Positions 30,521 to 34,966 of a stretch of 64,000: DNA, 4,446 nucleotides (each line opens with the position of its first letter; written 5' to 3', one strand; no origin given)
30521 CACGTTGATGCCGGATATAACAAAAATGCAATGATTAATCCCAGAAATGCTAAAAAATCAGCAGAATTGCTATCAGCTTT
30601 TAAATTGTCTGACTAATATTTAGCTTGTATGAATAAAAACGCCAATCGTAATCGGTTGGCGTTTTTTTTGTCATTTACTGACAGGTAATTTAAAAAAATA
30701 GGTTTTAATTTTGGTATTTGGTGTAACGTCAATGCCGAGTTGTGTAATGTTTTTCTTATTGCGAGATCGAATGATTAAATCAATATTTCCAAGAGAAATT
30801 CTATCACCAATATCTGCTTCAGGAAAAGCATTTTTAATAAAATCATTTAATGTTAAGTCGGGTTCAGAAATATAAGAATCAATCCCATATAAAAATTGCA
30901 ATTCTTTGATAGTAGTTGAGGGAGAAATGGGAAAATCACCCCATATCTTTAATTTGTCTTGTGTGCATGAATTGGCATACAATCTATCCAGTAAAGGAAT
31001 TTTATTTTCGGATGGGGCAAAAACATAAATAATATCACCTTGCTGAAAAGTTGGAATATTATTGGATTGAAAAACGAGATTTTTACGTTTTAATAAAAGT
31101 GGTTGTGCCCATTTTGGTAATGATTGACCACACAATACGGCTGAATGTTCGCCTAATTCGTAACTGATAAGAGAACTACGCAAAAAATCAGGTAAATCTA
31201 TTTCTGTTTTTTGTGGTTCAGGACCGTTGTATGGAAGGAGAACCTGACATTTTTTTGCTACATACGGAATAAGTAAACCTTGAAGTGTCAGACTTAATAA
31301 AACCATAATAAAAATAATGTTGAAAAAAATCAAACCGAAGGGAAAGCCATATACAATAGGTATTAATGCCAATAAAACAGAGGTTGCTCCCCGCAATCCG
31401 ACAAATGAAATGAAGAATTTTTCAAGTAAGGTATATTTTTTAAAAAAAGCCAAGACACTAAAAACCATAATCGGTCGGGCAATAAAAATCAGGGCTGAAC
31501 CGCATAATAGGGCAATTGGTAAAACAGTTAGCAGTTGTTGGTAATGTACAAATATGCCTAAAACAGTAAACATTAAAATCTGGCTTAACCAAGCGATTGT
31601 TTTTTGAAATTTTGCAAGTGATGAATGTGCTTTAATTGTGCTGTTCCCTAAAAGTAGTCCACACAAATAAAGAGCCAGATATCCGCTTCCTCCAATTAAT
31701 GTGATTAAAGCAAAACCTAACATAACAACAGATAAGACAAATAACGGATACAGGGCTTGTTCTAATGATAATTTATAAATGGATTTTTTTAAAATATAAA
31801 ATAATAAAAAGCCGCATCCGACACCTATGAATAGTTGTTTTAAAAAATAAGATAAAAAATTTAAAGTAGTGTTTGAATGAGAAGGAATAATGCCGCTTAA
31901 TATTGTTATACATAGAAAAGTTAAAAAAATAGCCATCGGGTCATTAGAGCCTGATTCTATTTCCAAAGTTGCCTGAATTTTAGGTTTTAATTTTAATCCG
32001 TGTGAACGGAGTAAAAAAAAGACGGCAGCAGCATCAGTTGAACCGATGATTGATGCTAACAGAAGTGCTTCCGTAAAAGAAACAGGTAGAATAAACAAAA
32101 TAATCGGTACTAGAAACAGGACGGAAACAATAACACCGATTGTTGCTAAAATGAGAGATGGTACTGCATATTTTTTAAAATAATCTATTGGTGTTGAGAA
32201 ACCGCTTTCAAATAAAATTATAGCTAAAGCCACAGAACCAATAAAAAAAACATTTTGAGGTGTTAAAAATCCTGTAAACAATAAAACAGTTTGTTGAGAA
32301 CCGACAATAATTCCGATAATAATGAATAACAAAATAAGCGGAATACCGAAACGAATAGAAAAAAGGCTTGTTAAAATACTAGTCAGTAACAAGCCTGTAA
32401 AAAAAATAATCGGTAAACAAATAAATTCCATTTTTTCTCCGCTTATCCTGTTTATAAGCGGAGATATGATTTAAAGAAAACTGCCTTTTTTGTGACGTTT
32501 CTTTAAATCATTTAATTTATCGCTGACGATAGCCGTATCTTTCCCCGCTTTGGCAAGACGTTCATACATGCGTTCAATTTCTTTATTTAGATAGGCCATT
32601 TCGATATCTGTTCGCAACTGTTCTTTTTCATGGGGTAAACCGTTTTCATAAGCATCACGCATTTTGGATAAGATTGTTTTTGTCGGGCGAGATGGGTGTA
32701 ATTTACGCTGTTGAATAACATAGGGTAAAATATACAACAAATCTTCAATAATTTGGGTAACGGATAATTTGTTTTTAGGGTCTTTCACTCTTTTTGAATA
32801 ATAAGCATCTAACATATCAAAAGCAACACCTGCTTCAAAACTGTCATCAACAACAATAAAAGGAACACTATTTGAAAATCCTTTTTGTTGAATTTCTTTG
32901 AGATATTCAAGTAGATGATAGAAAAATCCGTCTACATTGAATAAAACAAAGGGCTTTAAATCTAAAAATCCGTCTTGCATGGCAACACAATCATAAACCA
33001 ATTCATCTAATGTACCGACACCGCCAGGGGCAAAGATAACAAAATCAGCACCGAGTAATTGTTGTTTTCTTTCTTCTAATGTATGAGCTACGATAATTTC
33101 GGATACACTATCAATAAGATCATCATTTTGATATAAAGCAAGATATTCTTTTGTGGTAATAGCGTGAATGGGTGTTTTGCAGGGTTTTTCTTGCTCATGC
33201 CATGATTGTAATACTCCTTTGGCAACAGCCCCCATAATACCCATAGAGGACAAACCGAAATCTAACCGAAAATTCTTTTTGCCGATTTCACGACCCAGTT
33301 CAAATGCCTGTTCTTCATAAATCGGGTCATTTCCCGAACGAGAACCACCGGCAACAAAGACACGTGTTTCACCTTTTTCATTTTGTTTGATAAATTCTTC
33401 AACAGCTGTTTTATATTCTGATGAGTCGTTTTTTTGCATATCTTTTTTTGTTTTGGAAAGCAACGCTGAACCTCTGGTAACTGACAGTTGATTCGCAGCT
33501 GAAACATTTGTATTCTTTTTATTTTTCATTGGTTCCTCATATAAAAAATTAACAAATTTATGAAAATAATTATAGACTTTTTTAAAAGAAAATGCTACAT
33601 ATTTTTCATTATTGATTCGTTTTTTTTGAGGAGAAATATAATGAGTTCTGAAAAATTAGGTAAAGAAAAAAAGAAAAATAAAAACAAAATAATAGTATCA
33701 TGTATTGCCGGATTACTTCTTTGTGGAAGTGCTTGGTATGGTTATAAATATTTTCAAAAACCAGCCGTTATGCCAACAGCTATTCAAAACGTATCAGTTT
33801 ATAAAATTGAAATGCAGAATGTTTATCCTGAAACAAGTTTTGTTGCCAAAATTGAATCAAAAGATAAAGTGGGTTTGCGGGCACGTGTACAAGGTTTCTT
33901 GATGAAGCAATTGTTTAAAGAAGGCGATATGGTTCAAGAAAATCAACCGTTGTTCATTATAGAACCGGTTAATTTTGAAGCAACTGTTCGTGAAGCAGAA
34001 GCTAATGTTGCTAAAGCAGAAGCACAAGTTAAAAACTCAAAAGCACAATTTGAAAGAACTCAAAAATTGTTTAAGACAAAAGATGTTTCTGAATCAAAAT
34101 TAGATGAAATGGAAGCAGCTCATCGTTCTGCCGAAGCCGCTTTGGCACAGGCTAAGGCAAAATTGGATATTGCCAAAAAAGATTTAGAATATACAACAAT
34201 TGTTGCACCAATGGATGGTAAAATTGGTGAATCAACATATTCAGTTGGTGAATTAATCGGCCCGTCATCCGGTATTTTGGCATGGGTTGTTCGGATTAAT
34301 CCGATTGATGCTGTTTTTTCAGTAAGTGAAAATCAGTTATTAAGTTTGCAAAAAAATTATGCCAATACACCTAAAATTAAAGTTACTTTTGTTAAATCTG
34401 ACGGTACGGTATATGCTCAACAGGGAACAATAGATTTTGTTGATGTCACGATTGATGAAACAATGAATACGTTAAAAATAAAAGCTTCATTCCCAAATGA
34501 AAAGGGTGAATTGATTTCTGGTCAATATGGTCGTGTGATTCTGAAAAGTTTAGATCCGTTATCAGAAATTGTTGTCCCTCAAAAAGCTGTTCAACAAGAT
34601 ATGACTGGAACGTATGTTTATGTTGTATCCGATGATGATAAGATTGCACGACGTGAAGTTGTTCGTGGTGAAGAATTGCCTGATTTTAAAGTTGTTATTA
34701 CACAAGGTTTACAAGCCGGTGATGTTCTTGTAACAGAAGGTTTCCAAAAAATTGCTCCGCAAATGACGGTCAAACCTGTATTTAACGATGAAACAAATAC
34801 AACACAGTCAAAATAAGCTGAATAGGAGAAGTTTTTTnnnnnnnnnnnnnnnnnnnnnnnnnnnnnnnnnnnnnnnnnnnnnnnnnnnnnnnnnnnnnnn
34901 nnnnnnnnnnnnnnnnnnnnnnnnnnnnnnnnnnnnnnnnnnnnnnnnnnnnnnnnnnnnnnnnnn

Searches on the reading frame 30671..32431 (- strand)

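Call 71: search_protein_families(library=pfam, proteins=[window:30671-32431:-], max_evalue=0.001)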
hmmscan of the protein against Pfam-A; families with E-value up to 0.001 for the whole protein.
window:30671-32431:- (586 aa): 1 family
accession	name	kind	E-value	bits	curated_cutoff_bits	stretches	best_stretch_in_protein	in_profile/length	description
PF00999.27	Na_H_Exchanger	-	3.9e-40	138.3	26.2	1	16-393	2-374/375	Sodium/hydrogen exchanger, transmembrane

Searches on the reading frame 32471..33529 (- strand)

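Call 71: search_protein_families(library=pfam, proteins=[window:32471-33529:-], max_evalue=0.001)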
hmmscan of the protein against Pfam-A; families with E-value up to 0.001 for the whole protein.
window:32471-33529:- (352 aa): 2 families
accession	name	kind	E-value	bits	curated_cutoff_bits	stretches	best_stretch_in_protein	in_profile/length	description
PF03641.19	Lysine_decarbox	-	4e-16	59.8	27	1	99-220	1-111/131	Possible lysine decarboxylase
PF18306.6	LDcluster4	-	3e-05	24.1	26.3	0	57-107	4-52/151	SLOG cluster4 family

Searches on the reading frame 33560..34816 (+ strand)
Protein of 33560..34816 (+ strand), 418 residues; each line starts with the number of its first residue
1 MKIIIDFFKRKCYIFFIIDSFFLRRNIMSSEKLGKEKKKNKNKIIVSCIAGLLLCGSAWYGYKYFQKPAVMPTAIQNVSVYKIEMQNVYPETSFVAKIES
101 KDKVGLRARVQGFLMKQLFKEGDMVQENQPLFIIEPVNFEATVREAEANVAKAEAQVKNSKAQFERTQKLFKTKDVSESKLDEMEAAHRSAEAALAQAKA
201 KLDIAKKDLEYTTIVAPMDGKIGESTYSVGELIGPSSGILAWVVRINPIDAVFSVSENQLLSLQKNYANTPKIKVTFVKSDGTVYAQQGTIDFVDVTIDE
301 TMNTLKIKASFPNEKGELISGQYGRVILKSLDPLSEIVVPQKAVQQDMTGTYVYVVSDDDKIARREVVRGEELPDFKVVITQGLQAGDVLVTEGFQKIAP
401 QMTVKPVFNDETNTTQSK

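Call 71: search_protein_families(library=pfam, proteins=[window:33560-34816:+], max_evalue=0.001)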
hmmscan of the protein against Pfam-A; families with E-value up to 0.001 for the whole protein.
window:33560-34816:+ (418 aa): 3 families
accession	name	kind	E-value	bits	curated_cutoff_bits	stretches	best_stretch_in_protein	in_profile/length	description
PF16576.10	HlyD_D23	-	3.7e-10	39.9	30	1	103-322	19-212/214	Barrel-sandwich domain of CusB or HlyD membrane-fusion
PF13437.12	HlyD_3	-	7.7e-09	36.7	22.2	1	213-318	1-100/106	HlyD family secretion protein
PF02321.23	OEP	-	0.00035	20.9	22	1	143-213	116-186/187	Outer membrane efflux protein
